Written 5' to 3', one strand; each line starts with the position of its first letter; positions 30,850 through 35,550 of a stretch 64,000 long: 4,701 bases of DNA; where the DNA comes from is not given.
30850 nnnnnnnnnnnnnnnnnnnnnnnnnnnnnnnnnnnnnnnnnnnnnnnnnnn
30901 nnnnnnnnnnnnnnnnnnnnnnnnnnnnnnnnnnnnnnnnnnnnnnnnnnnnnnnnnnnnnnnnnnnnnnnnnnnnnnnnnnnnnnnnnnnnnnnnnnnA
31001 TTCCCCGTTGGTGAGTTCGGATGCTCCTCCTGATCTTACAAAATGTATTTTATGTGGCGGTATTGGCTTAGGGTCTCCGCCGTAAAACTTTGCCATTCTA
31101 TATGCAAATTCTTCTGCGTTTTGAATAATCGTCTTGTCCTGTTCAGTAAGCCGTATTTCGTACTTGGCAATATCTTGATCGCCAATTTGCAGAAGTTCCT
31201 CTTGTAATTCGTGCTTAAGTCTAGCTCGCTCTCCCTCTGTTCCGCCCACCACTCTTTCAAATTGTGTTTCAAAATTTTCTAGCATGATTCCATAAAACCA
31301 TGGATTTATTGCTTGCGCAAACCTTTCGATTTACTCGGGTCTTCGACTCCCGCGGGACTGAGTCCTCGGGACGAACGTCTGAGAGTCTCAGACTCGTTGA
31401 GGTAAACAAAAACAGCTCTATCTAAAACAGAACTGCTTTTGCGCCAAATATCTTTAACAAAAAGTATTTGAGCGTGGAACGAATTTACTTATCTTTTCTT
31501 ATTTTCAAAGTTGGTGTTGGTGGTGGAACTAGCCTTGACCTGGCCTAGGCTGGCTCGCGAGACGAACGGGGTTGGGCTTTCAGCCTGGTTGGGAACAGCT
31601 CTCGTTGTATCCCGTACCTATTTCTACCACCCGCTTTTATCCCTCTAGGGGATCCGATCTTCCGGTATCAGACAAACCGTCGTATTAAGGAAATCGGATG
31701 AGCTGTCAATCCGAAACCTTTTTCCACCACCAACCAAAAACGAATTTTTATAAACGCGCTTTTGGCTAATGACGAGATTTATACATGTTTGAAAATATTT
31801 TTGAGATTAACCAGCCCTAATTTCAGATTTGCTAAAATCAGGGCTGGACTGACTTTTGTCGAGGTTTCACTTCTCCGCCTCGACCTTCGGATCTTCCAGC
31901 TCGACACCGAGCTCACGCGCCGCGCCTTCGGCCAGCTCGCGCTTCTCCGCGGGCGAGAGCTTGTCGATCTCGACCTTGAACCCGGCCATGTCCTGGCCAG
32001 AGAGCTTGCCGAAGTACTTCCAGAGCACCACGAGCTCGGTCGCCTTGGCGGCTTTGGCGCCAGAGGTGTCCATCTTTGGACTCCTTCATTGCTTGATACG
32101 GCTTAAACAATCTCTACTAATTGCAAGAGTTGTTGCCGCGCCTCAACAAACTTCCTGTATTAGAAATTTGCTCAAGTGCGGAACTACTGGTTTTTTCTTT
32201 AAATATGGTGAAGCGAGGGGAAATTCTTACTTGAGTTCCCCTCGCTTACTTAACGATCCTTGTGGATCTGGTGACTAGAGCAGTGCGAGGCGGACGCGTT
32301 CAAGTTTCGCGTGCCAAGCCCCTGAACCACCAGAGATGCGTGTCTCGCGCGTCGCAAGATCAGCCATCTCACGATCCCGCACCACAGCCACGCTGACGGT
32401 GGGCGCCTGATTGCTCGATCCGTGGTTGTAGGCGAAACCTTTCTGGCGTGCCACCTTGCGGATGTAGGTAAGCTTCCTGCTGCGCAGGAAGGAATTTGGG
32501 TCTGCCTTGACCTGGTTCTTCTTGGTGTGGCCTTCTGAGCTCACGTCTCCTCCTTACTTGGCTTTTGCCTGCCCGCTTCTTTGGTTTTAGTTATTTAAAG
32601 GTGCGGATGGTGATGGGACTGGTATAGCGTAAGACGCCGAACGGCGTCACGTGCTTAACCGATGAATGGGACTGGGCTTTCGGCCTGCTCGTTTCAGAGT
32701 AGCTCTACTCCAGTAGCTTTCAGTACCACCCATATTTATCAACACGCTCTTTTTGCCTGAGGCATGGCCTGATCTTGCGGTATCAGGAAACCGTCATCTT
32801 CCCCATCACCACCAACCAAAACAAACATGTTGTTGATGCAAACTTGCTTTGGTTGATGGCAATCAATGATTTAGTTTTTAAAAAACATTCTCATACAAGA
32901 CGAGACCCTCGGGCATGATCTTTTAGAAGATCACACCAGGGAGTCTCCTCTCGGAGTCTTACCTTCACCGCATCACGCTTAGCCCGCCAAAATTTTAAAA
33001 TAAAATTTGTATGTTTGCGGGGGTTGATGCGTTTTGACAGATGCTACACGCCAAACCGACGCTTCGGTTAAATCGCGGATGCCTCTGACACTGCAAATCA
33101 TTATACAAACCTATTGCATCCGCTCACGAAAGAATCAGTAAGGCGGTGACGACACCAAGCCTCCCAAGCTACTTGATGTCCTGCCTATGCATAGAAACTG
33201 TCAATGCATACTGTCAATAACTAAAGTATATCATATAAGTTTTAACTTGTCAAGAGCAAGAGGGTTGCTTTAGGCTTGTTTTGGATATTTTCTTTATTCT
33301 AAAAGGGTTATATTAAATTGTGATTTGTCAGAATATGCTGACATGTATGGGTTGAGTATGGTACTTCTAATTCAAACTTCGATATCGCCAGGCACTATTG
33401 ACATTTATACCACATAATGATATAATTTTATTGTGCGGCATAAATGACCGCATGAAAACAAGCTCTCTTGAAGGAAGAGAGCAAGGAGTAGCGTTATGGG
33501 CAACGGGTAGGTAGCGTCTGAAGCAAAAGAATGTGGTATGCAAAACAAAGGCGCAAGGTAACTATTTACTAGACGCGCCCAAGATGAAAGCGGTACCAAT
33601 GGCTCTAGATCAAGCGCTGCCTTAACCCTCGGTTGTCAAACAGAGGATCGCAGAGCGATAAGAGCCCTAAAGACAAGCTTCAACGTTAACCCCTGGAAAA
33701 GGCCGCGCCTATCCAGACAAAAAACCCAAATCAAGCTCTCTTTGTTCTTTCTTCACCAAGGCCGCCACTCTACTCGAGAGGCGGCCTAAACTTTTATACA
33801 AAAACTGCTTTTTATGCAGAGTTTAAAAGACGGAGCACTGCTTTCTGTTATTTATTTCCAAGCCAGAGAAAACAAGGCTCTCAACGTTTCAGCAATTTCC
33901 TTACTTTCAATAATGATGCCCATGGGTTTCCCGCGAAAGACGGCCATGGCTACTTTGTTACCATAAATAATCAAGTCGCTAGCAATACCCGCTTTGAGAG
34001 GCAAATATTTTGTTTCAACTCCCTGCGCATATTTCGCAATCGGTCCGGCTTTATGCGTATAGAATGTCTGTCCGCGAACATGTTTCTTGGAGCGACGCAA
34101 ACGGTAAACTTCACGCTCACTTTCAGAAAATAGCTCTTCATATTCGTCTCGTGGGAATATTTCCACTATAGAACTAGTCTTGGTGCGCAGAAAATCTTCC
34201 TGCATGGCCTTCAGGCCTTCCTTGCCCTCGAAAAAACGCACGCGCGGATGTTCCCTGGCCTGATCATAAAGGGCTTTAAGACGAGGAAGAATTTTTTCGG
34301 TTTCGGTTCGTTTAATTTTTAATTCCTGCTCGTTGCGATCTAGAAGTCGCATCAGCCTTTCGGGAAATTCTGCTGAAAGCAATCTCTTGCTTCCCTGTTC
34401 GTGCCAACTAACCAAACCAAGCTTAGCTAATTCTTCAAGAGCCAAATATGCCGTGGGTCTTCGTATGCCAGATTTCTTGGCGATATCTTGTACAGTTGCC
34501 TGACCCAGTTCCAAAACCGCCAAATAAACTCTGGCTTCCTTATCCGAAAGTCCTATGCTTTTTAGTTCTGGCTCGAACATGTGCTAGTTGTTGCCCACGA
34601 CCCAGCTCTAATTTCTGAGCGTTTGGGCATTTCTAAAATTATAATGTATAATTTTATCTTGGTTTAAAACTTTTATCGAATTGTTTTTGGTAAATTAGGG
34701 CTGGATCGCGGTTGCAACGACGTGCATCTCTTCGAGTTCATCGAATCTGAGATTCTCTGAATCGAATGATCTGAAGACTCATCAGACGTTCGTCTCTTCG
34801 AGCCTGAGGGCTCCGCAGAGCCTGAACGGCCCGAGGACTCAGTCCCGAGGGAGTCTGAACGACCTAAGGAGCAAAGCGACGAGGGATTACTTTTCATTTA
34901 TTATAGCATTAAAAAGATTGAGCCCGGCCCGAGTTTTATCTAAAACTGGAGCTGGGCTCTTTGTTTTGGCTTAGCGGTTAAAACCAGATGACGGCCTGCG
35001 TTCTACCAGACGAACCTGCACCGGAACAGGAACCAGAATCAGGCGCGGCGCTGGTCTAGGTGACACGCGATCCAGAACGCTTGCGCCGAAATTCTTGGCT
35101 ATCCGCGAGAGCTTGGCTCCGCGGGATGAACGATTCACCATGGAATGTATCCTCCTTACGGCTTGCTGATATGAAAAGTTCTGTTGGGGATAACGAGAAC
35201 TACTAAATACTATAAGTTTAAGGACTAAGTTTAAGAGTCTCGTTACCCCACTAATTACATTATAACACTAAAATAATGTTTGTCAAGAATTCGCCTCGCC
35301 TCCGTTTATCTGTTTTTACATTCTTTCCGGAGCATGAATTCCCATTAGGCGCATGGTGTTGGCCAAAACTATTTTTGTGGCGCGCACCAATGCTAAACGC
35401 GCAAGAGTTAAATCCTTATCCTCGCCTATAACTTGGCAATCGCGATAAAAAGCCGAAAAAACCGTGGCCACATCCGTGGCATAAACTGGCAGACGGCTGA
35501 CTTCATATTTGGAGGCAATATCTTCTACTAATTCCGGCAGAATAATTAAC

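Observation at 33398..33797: Orphan roughly 365-nt transcript unit with a textbook sigma70 promoter and intrinsic terminator: candidate novel ncRNA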

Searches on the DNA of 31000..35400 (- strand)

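Call 4: search_rna_families(source=window, start=31000, end=35400, threshold=evalue, max_evalue=10, show_alignments=3)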
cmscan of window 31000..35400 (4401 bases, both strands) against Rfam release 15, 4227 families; matches with E-value up to 10: 9.
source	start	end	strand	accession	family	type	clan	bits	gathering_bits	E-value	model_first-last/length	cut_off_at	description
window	33755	33815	-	RF02589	Spy779816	Gene; sRNA;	-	21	67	5.1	1-88/88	no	S. pyogenes small RNA 779816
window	32794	32869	-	RF02244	mir-785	Gene; miRNA;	-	20.1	62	1.3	1-90/90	no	mir-785 microRNA precursor family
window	31787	31854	+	RF02300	TtnuCD24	Gene; snRNA; snoRNA; CD-box;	-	19.2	75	8.8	1-58/58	no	Tetrahymena snoRNA TtnuCD24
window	31805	31854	-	RF03459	mir-1890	Gene; miRNA;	-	18.5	76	5.9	1-78/78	no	mir-1890 microRNA precursor family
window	32808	32858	-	RF04044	mir-7939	Gene; miRNA;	-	17.4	75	6.9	1-61/61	no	mir-7939 microRNA precursor family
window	32031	32077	+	RF03975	mir-5881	Gene; miRNA;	-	17.1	87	4.3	1-67/67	no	mir-5881 microRNA precursor family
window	33758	33916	-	RF04180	BTnc231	Gene; sRNA;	-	15.8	80.4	8.7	1-154/154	no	Bacteroides sRNA BTnc231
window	31183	31283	+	RF01956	NEAT1_2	Gene; lncRNA;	-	15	60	8.3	1-116/116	no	Nuclear enriched abundant transcript 1 conserved region 2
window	31721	31978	-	RF00084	CsrC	Gene; sRNA;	CL00106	13.4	61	0.76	1-255/255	no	CsrC RNA family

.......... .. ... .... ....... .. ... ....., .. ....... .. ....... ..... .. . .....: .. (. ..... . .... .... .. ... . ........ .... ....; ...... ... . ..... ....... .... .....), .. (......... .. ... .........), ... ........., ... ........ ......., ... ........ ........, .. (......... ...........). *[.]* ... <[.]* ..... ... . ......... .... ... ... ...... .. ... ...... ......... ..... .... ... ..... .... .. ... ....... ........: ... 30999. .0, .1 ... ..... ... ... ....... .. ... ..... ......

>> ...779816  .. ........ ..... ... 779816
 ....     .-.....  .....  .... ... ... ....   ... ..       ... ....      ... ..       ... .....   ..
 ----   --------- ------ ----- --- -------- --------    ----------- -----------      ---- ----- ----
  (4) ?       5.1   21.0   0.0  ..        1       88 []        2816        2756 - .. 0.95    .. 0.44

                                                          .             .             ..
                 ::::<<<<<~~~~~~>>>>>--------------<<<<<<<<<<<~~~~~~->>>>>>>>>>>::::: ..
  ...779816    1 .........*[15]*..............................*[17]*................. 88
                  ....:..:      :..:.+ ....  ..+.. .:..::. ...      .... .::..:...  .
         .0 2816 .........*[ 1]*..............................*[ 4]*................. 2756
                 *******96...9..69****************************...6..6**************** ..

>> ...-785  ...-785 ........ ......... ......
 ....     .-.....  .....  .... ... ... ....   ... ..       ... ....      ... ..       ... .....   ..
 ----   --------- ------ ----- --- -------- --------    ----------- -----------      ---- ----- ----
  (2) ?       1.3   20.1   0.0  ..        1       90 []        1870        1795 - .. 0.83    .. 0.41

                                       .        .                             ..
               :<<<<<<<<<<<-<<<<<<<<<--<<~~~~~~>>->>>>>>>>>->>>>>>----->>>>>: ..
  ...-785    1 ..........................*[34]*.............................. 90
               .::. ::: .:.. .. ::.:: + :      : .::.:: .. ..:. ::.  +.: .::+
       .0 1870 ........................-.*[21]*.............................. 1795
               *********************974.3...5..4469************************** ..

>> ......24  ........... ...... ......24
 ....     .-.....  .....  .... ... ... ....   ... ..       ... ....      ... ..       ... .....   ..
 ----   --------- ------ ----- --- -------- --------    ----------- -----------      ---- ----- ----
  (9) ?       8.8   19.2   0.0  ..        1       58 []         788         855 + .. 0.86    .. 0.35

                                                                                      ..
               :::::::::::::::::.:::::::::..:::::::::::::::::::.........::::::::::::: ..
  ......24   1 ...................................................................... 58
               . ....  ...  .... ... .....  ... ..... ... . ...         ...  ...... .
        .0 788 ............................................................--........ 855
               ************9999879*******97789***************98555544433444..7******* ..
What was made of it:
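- On CsrB/CsrC-type sponge RNA: The only Csr-like Rfam match is a chance-level CsrC hit elsewhere (31721-31978, E 0.76, 13 bits against a 61-bit cut-off; call 4).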

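Call 27: search_rna_families(source=L001, start=5200, end=8700, threshold=evalue, max_evalue=10)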
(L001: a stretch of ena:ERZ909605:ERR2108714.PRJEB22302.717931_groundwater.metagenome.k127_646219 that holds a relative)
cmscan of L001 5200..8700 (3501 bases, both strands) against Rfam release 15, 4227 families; matches with E-value up to 10: 14.
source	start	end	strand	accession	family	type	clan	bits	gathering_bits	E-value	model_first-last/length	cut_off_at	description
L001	7414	7524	+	RF04147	MIR6224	Gene; miRNA;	-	36.4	171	0.00011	1-176/176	no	MIR6224 microRNA precursor family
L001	7418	7520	+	RF03457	MIR173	Gene; miRNA;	-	29.4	70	0.0038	1-102/102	no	MIR173 microRNA precursor family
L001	8466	8535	+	RF00971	mir-578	Gene; miRNA;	-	27.7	98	0.042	1-84/84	no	mir-578 microRNA precursor family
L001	6674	6795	+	RF00558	L20_leader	Cis-reg; leader;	-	22.5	58.7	0.3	1-127/127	no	Ribosomal protein L20 leader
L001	6728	6847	+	RF01770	rimP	Cis-reg; leader;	-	22.2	47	2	1-102/102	no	Gammaprotebacteria rimP leader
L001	7419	7519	-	RF04145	MIR8706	Gene; miRNA;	-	20.2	95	2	1-101/101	no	MIR8706 microRNA precursor family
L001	7443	7498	+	RF03310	mir-1544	Gene; miRNA;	-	18.6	46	2.4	1-59/59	no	mir-1544 microRNA precursor family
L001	5942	5981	+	RF04144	MIR9783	Gene; miRNA;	-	18.3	100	5.3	29-68/95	no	MIR9783 microRNA precursor family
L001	5915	5965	-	RF00630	P26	Gene;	-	17.4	36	2.7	1-66/66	no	Pseudomonas sRNA P26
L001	6633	6669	+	RF02750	ES003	Gene; sRNA;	-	16.3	37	8.3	1-53/53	no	ES003 sRNA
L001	6535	6596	+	RF01394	isrK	Gene; sRNA;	-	16.1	50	3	1-77/77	no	isrK Hfq binding RNA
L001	7702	7766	-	RF02466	Ms_AS-8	Gene; sRNA;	-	15.9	48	9.1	1-74/74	no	Actinobacteria sRNA Ms_AS-8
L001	6684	6740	+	RF02931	Bacilli-1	Gene; sRNA;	-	15.3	55.6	7.1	1-65/65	no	Bacilli-1 RNA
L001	8520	8581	-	RF00066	U7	Gene; snRNA;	-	14.9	34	8.4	1-62/62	no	U7 small nuclear RNA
